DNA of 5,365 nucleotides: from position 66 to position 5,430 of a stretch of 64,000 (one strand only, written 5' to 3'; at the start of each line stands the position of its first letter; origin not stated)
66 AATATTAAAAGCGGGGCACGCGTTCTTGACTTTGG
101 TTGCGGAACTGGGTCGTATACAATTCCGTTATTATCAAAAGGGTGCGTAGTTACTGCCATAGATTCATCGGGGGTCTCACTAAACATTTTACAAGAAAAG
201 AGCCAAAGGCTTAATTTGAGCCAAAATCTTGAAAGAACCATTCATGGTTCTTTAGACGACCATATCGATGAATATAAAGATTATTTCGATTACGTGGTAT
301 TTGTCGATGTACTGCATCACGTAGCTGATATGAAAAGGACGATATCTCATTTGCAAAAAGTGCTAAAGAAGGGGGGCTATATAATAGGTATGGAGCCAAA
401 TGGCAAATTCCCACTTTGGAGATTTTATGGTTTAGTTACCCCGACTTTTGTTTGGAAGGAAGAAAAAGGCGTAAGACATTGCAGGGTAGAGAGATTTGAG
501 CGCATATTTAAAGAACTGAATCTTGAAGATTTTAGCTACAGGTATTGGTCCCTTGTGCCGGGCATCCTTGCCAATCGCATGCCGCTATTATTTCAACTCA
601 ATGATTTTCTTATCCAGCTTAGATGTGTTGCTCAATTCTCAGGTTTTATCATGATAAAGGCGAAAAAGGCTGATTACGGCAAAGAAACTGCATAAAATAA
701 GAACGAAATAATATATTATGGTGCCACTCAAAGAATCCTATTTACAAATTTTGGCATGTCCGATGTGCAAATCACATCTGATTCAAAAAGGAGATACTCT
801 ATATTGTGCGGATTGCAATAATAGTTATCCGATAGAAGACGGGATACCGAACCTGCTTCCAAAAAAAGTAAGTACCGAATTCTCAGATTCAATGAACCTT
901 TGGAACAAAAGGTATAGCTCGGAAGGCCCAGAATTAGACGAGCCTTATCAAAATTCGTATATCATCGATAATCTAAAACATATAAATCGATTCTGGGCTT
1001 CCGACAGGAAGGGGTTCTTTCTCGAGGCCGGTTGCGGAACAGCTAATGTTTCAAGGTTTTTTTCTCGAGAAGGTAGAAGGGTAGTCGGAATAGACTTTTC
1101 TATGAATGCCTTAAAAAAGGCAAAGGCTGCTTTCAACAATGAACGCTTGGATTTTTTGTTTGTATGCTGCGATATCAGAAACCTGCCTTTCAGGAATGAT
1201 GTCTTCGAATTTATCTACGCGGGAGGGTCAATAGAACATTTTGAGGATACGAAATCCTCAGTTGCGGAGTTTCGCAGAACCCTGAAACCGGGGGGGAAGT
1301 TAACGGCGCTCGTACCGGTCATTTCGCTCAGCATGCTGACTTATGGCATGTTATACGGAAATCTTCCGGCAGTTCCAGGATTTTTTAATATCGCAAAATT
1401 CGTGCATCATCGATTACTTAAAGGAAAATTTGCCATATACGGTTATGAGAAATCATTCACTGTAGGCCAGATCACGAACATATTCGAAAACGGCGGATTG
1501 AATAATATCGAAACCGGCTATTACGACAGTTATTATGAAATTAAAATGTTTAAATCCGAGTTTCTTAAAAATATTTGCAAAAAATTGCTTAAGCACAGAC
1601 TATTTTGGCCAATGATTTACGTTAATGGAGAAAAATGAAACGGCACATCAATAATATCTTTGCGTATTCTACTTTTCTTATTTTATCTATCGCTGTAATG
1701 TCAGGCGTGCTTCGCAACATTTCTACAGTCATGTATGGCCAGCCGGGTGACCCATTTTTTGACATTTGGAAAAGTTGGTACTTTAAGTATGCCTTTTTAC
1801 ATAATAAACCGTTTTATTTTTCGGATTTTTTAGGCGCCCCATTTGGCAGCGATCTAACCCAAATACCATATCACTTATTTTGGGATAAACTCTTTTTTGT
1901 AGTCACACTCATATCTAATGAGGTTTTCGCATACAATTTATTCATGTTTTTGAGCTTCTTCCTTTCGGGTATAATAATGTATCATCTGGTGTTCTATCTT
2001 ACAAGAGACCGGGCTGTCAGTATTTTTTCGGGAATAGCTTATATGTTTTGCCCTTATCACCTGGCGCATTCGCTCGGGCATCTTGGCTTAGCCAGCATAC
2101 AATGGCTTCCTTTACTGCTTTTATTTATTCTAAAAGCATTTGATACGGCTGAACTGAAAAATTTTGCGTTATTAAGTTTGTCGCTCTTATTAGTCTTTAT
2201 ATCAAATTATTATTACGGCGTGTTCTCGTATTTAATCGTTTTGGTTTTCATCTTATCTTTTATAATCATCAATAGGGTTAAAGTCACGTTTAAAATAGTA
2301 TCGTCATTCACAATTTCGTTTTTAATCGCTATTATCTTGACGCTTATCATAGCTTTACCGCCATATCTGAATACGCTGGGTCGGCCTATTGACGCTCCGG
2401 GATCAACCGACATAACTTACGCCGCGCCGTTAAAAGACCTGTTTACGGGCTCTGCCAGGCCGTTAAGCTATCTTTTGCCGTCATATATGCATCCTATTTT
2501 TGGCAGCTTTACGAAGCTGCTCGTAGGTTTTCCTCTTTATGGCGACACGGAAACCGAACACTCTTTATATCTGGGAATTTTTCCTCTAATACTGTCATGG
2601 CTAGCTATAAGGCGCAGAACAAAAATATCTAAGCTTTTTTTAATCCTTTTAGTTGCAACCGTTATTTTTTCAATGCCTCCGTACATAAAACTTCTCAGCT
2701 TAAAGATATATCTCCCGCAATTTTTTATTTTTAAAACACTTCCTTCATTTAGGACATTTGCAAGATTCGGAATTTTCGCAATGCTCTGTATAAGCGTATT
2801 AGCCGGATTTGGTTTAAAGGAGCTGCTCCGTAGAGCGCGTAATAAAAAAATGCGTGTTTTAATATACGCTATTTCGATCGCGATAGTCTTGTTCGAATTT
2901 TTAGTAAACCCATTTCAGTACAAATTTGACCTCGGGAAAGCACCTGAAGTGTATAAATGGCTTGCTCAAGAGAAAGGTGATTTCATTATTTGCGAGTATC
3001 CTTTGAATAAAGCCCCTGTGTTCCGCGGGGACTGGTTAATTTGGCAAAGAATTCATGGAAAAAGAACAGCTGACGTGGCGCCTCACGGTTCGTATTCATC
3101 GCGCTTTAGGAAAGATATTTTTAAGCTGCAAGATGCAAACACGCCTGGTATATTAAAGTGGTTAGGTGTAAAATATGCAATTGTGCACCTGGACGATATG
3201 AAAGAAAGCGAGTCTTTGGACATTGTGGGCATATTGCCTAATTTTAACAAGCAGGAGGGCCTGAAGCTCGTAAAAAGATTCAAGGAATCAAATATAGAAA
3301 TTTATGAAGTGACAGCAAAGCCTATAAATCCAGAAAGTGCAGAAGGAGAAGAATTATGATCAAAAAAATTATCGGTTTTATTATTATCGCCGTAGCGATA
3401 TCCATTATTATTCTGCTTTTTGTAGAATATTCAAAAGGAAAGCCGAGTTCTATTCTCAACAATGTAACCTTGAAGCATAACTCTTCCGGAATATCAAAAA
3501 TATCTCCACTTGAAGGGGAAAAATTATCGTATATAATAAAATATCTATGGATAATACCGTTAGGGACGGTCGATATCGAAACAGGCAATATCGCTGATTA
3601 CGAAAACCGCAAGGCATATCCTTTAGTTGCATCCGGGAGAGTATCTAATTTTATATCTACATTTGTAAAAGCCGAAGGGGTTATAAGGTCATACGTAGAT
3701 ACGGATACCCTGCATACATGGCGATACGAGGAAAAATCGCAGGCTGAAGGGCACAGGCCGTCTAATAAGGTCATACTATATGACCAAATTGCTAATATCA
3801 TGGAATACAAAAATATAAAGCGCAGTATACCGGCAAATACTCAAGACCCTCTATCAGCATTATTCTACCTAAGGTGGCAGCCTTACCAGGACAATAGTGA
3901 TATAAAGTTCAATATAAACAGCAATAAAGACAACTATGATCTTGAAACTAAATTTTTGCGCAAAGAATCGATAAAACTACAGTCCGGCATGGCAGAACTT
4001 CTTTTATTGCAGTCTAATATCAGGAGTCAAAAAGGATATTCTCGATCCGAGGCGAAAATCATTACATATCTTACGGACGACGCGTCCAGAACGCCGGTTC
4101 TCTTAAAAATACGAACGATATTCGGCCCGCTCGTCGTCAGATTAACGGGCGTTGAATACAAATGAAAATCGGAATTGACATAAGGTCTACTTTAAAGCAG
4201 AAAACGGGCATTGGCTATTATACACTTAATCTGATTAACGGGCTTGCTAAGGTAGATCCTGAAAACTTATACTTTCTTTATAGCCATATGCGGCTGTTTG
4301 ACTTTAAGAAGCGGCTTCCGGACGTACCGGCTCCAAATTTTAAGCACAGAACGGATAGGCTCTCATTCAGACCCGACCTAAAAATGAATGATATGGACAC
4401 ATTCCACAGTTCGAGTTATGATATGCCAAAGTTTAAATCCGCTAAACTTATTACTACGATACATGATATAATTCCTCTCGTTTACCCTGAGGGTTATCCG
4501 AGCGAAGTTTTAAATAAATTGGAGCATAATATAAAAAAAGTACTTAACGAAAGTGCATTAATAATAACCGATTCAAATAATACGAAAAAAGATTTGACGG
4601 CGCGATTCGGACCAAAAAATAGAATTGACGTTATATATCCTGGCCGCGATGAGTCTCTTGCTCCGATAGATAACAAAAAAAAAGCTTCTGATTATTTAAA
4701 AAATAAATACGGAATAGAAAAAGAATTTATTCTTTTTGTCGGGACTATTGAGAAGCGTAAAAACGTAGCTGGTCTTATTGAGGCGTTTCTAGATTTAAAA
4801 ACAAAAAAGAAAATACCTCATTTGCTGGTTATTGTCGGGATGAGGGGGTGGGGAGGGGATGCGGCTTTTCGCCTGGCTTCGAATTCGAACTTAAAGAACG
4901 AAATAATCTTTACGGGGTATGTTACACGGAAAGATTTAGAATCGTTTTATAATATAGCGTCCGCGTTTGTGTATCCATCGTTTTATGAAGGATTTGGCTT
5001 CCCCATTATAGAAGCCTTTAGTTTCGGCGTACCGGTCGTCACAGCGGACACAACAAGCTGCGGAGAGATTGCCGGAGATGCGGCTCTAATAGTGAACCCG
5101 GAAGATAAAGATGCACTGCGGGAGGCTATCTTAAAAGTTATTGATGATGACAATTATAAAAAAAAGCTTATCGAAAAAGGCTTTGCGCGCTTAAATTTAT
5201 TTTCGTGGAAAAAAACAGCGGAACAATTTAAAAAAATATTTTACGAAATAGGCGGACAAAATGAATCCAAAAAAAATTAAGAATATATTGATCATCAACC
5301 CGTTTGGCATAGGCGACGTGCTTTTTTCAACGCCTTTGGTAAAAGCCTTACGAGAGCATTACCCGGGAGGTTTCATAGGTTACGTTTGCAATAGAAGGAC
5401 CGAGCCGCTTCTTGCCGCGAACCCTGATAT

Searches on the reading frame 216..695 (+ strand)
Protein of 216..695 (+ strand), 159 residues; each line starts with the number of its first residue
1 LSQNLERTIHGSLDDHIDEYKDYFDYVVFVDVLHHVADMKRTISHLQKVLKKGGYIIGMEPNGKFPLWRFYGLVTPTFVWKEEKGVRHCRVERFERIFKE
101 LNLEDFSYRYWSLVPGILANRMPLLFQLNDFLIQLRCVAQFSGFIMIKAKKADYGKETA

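Call 41: search_protein_families(library=pfam, proteins=[window:216-695:+], max_evalue=0.0001)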
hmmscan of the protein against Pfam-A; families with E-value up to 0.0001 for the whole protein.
window:216-695:+ (159 aa): 4 families
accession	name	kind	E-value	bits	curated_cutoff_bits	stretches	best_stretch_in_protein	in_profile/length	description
PF13489.12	Methyltransf_23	-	1.9e-10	41.2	27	1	14-104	72-160/164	Methyltransferase domain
PF08241.18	Methyltransf_11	-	1.5e-07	32.4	21.2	1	10-57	48-94/95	Methyltransferase domain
PF08242.18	Methyltransf_12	-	1.6e-07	32.4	30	1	17-56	59-98/98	Methyltransferase domain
PF13847.12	Methyltransf_31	-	6e-06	26.5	27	1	17-62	66-113/145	Methyltransferase domain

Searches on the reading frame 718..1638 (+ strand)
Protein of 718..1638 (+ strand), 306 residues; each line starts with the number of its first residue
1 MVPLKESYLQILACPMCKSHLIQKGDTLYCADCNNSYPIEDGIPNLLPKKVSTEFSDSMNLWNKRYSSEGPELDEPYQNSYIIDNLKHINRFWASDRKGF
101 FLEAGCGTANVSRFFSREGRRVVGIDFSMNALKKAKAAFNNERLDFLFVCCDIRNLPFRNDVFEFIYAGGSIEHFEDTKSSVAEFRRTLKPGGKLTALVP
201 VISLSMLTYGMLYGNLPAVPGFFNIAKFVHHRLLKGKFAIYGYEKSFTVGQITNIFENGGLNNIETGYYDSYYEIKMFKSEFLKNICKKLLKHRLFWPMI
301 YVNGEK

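Call 41: search_protein_families(library=pfam, proteins=[window:718-1638:+], max_evalue=0.0001)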
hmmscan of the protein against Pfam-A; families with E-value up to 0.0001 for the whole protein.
window:718-1638:+ (306 aa): 7 families
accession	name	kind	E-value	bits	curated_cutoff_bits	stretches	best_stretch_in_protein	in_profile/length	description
PF08241.18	Methyltransf_11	-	1.1e-21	77.7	21.2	1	102-195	1-93/95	Methyltransferase domain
PF13649.12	Methyltransf_25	-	9.3e-20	71.6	27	1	102-193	2-97/97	Methyltransferase domain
PF08242.18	Methyltransf_12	-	2.7e-13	50.9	30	1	102-195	1-98/98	Methyltransferase domain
PF13847.12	Methyltransf_31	-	1e-11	45.2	27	1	101-198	7-110/145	Methyltransferase domain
PF13489.12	Methyltransf_23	-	1.4e-11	44.8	27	1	87-223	11-124/164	Methyltransferase domain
PF01209.24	Ubie_methyltran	-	9.6e-10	38.6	20.1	1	92-198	42-152/233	ubiE/COQ5 methyltransferase family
PF03966.22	Trm112p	-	2.5e-08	34.2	22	1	9-42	5-40/40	Trm112p-like protein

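Call 51: find_encoding_contigs(protein=window:718-1638:+, flank=10000, max_places=4)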
Protein window:718-1638:+ (306 aa): 19 contigs read that carry it; 4 places shown.
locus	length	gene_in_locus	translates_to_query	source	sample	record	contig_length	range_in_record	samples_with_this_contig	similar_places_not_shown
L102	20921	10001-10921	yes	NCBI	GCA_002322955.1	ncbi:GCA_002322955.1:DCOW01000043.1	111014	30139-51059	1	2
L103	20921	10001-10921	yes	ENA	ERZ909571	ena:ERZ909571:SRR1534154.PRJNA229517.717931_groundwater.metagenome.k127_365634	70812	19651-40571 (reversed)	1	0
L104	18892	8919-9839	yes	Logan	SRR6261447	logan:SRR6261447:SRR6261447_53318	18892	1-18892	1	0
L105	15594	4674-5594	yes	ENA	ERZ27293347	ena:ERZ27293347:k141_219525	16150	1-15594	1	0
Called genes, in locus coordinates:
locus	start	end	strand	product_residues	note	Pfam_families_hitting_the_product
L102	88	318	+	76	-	PF01726:LexA_DNA_bind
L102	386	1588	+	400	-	PF01943:Polysacc_synt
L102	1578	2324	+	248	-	PF13641:Glyco_tranf_2_3, PF00535:Glycos_transf_2, PF10111:Glyco_tranf_2_2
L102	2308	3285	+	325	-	PF00535:Glycos_transf_2, PF13641:Glyco_tranf_2_3 (faint), PF13632:Glyco_trans_2_3 (weak)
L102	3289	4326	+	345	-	PF00535:Glycos_transf_2, PF10111:Glyco_tranf_2_2 (weak), PF13641:Glyco_tranf_2_3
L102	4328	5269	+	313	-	PF01370:Epimerase, PF04321:RmlD_sub_bind (weak), PF16363:GDP_Man_Dehyd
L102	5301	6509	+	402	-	PF00884:Sulfatase, PF01663:Phosphodiest (weak), PF02995:DUF229 (faint)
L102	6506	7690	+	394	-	PF00534:Glycos_transf_1, PF13692:Glyco_trans_1_4, PF26337:Gtf3_C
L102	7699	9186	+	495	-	PF02310:B12-binding, PF04055:Radical_SAM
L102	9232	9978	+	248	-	PF01209:Ubie_methyltran, PF03848:TehB, PF03602:Cons_hypoth95, PF13489:Methyltransf_23, PF13649:Methyltransf_25, PF13847:Methyltransf_31, PF08241:Methyltransf_11, PF08242:Methyltransf_12, +2 more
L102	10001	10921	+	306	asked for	PF03966:Trm112p, PF13489:Methyltransf_23, PF01209:Ubie_methyltran, PF13847:Methyltransf_31, PF08241:Methyltransf_11, PF08242:Methyltransf_12, PF13649:Methyltransf_25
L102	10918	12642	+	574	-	PF10131:PTPS_related (weak)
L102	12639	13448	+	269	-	PF11306:DUF3108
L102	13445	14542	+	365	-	PF13439:Glyco_transf_4, PF20706:GT4-conflict (weak), PF00534:Glycos_transf_1, PF13692:Glyco_trans_1_4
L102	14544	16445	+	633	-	PF01075:Glyco_transf_9, PF00535:Glycos_transf_2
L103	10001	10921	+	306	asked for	PF03966:Trm112p, PF13489:Methyltransf_23, PF01209:Ubie_methyltran, PF13847:Methyltransf_31, PF08241:Methyltransf_11, PF08242:Methyltransf_12, PF13649:Methyltransf_25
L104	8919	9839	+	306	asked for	PF03966:Trm112p, PF13489:Methyltransf_23, PF01209:Ubie_methyltran, PF13847:Methyltransf_31, PF08241:Methyltransf_11, PF08242:Methyltransf_12, PF13649:Methyltransf_25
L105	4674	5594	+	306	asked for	PF03966:Trm112p, PF13489:Methyltransf_23, PF01209:Ubie_methyltran, PF13847:Methyltransf_31, PF08241:Methyltransf_11, PF08242:Methyltransf_12, PF13649:Methyltransf_25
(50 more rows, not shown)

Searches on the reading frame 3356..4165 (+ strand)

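Call 41: search_protein_families(library=pfam, proteins=[window:3356-4165:+], max_evalue=0.0001)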
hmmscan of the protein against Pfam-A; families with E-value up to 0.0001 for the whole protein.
window:3356-4165:+ (269 aa): 1 family
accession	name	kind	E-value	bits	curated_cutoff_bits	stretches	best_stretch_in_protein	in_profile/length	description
PF11306.15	DUF3108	-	2.1e-25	90.2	26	1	59-264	2-209/209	Protein of unknown function (DUF3108)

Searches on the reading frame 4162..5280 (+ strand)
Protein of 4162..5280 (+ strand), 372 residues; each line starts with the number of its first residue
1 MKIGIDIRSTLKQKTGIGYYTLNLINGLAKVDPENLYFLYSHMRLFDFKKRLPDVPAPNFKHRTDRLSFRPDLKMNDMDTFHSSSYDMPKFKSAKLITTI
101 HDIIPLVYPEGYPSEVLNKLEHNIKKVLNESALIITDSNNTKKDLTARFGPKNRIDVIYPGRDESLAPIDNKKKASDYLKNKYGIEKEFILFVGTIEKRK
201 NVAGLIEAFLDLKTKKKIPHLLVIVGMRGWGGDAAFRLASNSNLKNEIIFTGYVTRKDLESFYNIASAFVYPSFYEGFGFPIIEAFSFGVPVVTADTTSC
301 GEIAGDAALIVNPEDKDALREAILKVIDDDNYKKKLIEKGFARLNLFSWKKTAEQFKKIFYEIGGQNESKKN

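Call 41: search_protein_families(library=pfam, proteins=[window:4162-5280:+], max_evalue=0.0001)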
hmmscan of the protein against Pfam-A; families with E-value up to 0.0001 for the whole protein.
window:4162-5280:+ (372 aa): 4 families
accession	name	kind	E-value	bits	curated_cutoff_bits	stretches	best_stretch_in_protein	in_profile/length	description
PF00534.26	Glycos_transf_1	-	1e-37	129.8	26.4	1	183-340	9-169/172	Glycosyl transferases group 1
PF13692.12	Glyco_trans_1_4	-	4.9e-28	98.6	27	1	190-329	4-142/142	Glycosyl transferases group 1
PF13439.12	Glyco_transf_4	-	8.3e-11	42.6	28.5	1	16-164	3-168/170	Glycosyltransferase Family 4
PF20706.3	GT4-conflict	-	8e-07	28.8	26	1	186-340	196-368/385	Family 4 Glycosyltransferase in conflict systems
